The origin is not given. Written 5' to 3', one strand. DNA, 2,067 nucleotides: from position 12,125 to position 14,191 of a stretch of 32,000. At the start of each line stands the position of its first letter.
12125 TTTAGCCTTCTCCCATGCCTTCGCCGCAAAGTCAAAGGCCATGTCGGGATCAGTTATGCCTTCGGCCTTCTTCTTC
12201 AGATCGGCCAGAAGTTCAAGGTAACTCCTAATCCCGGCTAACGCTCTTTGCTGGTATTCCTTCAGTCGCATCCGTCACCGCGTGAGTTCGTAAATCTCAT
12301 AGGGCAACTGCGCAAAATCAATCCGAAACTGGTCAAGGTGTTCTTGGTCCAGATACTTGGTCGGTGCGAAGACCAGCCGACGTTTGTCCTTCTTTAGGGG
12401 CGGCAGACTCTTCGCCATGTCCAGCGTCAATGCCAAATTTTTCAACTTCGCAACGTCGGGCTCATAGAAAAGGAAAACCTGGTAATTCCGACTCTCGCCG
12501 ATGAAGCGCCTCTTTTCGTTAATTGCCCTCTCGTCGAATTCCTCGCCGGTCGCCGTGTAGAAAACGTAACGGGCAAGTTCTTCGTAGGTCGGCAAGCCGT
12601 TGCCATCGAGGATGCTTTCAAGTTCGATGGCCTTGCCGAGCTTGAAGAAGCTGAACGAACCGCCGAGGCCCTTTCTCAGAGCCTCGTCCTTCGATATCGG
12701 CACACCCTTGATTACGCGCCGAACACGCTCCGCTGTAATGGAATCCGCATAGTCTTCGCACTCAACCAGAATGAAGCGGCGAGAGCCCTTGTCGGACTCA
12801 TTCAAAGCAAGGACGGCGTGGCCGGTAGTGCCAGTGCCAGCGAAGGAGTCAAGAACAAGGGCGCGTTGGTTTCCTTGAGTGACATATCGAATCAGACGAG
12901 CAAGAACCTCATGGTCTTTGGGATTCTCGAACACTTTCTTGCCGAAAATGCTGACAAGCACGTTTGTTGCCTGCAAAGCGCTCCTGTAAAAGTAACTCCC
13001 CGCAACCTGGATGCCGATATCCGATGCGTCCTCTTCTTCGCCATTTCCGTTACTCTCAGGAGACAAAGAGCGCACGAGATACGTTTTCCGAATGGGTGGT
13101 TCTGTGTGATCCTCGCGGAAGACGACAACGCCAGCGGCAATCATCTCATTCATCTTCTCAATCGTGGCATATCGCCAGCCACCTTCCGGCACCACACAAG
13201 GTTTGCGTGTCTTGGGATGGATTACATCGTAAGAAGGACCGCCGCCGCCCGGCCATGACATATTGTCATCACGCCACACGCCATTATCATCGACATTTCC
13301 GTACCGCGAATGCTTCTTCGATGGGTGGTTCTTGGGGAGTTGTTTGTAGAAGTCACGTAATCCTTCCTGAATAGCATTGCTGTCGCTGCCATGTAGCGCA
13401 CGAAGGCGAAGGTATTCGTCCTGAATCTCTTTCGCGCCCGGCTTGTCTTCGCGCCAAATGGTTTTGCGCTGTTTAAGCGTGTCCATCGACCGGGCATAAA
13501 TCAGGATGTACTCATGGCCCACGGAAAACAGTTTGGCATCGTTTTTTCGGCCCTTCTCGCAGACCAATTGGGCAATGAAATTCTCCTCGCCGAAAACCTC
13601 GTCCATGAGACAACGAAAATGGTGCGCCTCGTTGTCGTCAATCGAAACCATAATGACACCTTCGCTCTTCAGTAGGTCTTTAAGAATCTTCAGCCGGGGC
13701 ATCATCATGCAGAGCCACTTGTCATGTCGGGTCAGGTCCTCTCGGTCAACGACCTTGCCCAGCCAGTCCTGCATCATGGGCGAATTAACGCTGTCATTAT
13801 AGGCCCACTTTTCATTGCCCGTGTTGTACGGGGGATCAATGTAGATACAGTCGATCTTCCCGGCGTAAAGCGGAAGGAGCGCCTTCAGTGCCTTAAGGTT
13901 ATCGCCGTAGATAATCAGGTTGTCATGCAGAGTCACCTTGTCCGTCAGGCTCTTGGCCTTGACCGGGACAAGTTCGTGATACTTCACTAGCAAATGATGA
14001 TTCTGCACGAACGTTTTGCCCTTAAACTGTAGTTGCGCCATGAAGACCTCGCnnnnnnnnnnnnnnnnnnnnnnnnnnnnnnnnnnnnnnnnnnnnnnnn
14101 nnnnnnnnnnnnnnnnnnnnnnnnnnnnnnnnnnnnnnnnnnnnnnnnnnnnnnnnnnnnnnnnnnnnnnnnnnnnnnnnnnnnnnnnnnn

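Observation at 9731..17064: Three-gene operon coupling a PHP/ABC-ATPase to a type III-like Mod-Res pair: candidate composite defence system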

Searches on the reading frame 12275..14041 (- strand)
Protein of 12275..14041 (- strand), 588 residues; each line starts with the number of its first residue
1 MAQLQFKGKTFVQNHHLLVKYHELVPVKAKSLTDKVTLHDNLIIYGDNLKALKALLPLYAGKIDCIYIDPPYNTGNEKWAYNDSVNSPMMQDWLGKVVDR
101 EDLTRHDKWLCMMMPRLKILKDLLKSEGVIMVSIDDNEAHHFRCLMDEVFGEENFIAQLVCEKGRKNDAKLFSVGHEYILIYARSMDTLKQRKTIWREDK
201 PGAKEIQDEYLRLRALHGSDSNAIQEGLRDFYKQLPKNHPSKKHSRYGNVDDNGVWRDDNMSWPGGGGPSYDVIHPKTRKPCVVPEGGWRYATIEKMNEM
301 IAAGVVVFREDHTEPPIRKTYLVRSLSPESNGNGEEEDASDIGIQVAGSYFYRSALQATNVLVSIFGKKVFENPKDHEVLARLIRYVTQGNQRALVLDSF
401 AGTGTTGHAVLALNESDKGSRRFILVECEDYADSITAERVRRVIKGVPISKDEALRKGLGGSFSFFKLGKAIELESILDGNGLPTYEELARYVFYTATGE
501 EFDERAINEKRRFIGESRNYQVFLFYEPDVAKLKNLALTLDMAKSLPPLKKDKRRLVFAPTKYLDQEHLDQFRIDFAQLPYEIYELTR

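Call 3: search_protein_families(library=pfam, proteins=[window:12275-14041:-], max_evalue=0.01)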
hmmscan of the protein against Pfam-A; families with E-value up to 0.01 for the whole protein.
window:12275-14041:- (588 aa): 2 families
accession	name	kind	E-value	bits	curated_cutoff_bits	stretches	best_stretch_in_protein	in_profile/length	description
PF01555.25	N6_N4_Mtase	-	9.8e-28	98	26.7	1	63-430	1-213/221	DNA methylase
PF03602.21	Cons_hypoth95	-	0.0021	18.2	24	0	58-77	109-128/182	Conserved hypothetical protein 95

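Call 4: search_protein_families(library=padloc, proteins=[window:12275-14041:-], max_evalue=0.01)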
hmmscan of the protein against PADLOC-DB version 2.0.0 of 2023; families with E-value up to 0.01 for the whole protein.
window:12275-14041:- (588 aa): 32 families (the best 25 are shown)
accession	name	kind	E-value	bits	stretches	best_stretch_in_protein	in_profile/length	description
PDLC03640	MTase_III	-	1.9e-151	503.6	2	1-453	1-456/654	Type III methyltransferase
PDLC03644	MTase_III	-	3.3e-129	430.1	1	1-584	1-540/542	Type III methyltransferase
PDLC03634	MTase_III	-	3.3e-92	308.3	1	3-433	59-449/621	Type III methyltransferase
PDLC03641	MTase_III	-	1.4e-68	230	1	4-433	68-451/657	Type III methyltransferase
PDLC03636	MTase_III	-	2.7e-52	176.3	3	101-192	88-181/575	Type III methyltransferase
PDLC03642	MTase_III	-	6.3e-49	165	2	39-189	81-221/528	Type III methyltransferase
PDLC03635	MTase_III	-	1.2e-46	157.7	1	36-469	214-601/708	Type III methyltransferase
PDLC03639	MTase_III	-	3.3e-43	145.9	2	32-184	79-221/639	Type III methyltransferase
PDLC03637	MTase_III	-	9.8e-41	138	2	34-190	115-269/513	Type III methyltransferase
PDLC03646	MTase_III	-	2.1e-38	129.8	1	37-462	468-858/1057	Type III methyltransferase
PDLC03645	MTase_III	-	7.1e-33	111.6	2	43-232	142-320/709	Type III methyltransferase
PDLC03638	MTase_III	-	9e-31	105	1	22-468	362-712/816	Type III methyltransferase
PDLC03354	MTase_II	-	1.8e-28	97.7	1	32-197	47-219/425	Type II methyltransferase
PDLC03643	MTase_III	-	5e-25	86.5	2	113-209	1-97/465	Type III methyltransferase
PDLC03278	MTase_II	-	1.1e-20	72.5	2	50-186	8-123/390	Type II methyltransferase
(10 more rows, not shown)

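Call 6: search_protein_families(library=ncbifam, proteins=[window:12275-14041:-], max_evalue=0.01)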
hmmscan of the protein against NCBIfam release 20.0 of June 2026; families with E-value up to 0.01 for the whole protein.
window:12275-14041:- (588 aa): 4 families
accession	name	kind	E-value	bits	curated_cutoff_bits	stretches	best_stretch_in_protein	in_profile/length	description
NF008572.0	PRK11524.1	equivalog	2.3e-09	36.8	292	1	34-100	8-71/294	adenine-specific DNA-methyltransferase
NF050803.1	DnaMtaseCcrMCaul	equivalog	1.1e-07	31.1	830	1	367-445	182-252/350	adenine-specific DNA-methyltransferase CcrM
TIGR00095.1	TIGR00095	equivalog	0.0025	17.5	117.5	0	57-91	119-153/194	16S rRNA (guanine(966)-N(2))-methyltransferase RsmD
NF010253.0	PRK13699.1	subfamily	0.0087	15.8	244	0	369-443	142-208/226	DNA methyltransferase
